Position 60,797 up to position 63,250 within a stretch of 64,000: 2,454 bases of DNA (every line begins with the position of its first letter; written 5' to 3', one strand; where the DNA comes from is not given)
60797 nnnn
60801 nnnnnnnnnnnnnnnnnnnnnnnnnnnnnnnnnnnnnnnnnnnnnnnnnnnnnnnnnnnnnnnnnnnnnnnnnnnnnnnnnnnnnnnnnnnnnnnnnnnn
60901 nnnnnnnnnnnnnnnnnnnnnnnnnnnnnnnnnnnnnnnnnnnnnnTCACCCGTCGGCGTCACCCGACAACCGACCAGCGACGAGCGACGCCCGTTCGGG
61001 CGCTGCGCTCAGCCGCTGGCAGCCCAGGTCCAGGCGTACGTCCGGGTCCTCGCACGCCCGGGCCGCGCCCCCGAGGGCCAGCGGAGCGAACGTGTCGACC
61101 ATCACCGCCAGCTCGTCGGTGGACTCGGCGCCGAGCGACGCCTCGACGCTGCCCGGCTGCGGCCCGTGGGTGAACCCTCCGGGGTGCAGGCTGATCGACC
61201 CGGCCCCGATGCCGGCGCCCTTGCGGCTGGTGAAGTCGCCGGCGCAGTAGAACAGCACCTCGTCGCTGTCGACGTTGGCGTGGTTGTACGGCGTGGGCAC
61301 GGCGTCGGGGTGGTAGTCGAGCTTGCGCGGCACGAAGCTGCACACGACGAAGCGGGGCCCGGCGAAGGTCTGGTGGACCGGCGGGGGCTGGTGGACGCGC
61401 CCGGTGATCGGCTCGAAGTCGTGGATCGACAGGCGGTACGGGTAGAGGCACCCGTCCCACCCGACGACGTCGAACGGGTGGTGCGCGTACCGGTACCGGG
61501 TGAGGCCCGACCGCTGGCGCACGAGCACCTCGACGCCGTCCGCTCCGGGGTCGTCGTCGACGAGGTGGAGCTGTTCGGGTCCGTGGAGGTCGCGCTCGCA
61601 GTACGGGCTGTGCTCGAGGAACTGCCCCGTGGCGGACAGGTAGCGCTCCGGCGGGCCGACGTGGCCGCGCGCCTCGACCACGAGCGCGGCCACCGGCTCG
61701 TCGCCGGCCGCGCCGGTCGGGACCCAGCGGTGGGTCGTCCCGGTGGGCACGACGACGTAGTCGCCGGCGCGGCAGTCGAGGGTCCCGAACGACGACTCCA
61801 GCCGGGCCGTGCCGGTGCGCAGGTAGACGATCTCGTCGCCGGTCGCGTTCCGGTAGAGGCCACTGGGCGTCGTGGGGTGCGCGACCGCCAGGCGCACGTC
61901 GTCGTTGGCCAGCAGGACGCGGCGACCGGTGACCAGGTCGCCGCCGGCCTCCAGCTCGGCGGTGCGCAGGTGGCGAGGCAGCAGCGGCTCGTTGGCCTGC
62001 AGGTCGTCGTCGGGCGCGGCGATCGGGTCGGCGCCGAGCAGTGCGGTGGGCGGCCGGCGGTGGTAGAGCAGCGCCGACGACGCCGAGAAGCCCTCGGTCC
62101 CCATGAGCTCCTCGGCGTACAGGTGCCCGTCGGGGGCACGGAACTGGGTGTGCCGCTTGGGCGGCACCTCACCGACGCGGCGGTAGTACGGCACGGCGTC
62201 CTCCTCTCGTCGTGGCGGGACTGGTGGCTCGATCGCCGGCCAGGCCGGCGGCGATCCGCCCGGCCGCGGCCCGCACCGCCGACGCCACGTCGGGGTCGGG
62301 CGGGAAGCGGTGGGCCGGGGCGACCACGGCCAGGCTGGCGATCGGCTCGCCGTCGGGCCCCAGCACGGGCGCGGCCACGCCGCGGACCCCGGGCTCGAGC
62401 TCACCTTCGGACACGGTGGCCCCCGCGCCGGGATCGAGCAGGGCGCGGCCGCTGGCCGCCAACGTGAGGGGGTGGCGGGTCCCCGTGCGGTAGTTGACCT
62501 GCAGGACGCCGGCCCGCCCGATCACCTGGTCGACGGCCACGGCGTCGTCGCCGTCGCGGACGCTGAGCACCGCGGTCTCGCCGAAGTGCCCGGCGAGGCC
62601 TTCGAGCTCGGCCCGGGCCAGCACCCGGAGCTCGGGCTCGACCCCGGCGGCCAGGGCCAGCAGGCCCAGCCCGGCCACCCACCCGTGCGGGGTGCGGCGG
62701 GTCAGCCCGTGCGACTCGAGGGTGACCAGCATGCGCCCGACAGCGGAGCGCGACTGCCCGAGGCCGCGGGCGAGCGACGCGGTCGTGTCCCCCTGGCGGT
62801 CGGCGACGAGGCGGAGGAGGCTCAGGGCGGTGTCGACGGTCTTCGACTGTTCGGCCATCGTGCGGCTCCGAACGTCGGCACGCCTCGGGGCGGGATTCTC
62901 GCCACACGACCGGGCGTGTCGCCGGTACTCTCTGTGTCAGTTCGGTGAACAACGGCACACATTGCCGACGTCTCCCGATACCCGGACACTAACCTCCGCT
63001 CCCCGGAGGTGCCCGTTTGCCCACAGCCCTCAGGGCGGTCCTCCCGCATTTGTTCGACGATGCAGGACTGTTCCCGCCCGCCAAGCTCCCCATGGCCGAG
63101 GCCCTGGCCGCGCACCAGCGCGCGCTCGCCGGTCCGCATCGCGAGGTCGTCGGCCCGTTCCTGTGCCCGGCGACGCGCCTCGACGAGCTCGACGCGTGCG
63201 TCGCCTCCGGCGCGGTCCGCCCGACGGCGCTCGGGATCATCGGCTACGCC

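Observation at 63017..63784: Uncharacterised gene sits where a maleylacetoacetate isomerase is expected in the homogentisate pathway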

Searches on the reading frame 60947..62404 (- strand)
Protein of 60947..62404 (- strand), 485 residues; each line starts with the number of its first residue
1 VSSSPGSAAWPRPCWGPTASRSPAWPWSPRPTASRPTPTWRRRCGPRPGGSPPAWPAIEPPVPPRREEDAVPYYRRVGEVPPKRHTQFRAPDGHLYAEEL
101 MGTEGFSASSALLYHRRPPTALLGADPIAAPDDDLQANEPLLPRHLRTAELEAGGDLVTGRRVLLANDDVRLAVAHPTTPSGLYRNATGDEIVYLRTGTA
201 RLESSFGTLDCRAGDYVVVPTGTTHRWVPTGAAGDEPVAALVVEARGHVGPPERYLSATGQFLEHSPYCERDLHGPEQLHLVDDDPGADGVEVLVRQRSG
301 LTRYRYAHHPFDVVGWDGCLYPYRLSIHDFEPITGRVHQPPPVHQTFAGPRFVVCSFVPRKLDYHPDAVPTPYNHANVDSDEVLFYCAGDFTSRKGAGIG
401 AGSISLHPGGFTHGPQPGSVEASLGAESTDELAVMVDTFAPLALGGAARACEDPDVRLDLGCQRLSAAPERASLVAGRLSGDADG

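Call 3: search_protein_families(library=pfam, proteins=[window:60947-62404:-], max_evalue=1)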
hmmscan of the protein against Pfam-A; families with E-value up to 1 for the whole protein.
window:60947-62404:- (485 aa): 5 families
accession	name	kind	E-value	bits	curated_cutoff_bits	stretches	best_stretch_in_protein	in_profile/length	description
PF20510.4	HgmA_N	-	3.4e-05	23.7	20.2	1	182-324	139-270/273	Homogentisate 1,2-dioxygenase N-terminal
PF07883.17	Cupin_2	-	9.2e-05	22.5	27.2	1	188-243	18-69/70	Cupin domain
PF05899.18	Cupin_3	-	0.0032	17.6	23.5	1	168-227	4-64/74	EutQ-like cupin domain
PF04209.19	HgmA_C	-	0.033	14.4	21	1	351-440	35-124/153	Homogentisate 1,2-dioxygenase C-terminal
PF23571.1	GH3_M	-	0.23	12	23.6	0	260-305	7-53/75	GH3 family central domain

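Call 4: search_protein_families(library=ncbifam, proteins=[window:60947-62404:-], max_evalue=1)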
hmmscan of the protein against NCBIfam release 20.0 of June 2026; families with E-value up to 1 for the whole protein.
window:60947-62404:- (485 aa): 1 family
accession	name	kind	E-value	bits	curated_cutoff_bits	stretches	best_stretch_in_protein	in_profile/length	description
TIGR01015.1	hmgA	equivalog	1.5e-11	43.6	510.75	1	182-440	141-400/429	homogentisate 1,2-dioxygenase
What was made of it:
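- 60947..62194 (-): Short-type homogentisate 1,2-dioxygenase (415 aa from the GTG at 62194; the ORF is open to 62404). Pfam HgmA_N and weak TIGR01015 (calls 3, 4).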

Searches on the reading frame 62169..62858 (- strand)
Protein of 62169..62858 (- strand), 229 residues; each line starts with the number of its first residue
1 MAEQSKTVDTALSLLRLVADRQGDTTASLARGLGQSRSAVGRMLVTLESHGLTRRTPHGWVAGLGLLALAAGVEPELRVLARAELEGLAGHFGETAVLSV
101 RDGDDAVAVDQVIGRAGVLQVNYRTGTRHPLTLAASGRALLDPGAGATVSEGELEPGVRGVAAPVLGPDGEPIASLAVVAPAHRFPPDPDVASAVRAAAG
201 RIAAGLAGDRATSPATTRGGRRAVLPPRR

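Call 3: search_protein_families(library=pfam, proteins=[window:62169-62858:-], max_evalue=1)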
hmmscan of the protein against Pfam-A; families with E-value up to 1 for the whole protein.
window:62169-62858:- (229 aa): 9 families
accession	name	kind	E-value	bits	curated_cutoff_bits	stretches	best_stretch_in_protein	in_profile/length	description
PF01614.24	IclR_C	-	1.9e-14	54.1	24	2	76-141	8-72/174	Bacterial transcriptional regulator IclR C-terminal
PF09339.16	HTH_IclR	-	2.6e-08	33.9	22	1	8-56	2-51/52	IclR helix-turn-helix domain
PF12802.13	MarR_2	-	0.00013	22.5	27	1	10-58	6-55/61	MarR family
PF01047.28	MarR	-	0.00025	21.3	24.6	1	10-58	4-52/59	MarR family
PF12840.13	HTH_20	-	0.0031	17.9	27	1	10-54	5-49/51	Helix-turn-helix domain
PF25213.1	HVO_A0261_N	-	0.0051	17.1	35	1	12-59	14-60/86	HVO_A0261 N-terminal domain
PF25212.1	HVO_A0114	-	0.01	16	27.6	1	10-58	23-71/84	HVO_A0114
PF01325.25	Fe_dep_repress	-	0.14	12.8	26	1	25-54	24-53/60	Iron dependent repressor, N-terminal DNA binding domain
PF01022.26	HTH_5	-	0.22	11.8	22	1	10-52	3-44/47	Bacterial regulatory protein, arsR family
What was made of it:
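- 62169..62858 (-): IclR-family regulator, divergent from X-fahA and overlapping the start of hmgA by 26 nt. Pfam HTH_IclR and IclR_C (call 3).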

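Call 4: search_protein_families(library=ncbifam, proteins=[window:62169-62858:-], max_evalue=1)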
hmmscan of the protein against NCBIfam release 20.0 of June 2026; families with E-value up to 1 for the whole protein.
window:62169-62858:- (229 aa): 11 families
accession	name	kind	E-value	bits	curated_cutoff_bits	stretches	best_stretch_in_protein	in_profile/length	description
NF045644.1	TransRegBhcR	equivalog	2.7e-22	79.3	350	2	4-141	21-161/267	HTH-type transcriptional regulator BhcR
TIGR02431.1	pcaR_pcaU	subfamily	3.8e-17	62.4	284.75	2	19-141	20-143/248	beta-ketoadipate pathway transcriptional regulators, PcaR/PcaU/PobR family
NF011671.1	PRK15090.1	equivalog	4.1e-07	29.5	275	2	6-142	11-150/256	DNA-binding transcriptional regulator KdgR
NF008601.2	PRK11569.1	equivalog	2.5e-05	23.6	380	1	4-142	25-169/276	glyoxylate bypass operon transcriptional repressor IclR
NF007548.0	PRK10163.1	equivalog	0.00082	18.6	406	1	59-148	77-168/271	HTH-type transcriptional repressor AllR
TIGR01884.1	cas_HTH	subfamily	0.0074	15.7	60.2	1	9-55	142-188/202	CRISPR-associated CARF protein Csa3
NF041397.1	TranRegGlpR_Halo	equivalog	0.024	14.2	300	1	14-59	10-55/253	HTH-type transcriptional regulator GlpR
NF007339.0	PRK09834.1-1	equivalog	0.024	13.9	299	1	5-55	20-70/271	DNA-binding transcriptional regulator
NF033788.1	HTH_metalloreg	subfamily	0.13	12.1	55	1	10-59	12-61/77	metalloregulator ArsR/SmtB family transcription factor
NF007341.0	PRK09834.1-3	equivalog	0.24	10.5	269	1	11-141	13-149/274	DNA-binding transcriptional regulator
NF053606.1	Sta1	subfamily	0.27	11.4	80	1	10-56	21-67/100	Sta1 family transcriptional regulator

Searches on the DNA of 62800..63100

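Call 84: search_rna_families(source=window, start=62800, end=63100, threshold=evalue, max_evalue=1)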
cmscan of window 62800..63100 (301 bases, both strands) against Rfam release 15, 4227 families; matches with E-value up to 1: 1.
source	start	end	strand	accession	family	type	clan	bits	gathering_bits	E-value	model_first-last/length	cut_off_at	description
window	62932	63013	-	RF02207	WT1-AS_5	Gene; lncRNA;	-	14.2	80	0.39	1-79/79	no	WT1 antisense RNA conserved region 5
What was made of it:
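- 62975..63016 (+): Conserved leader or operator upstream of X. It contains the palindrome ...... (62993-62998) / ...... (63004-63009), which as RNA would pair the Shine-Dalgarno site. No Rfam match (call 84).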
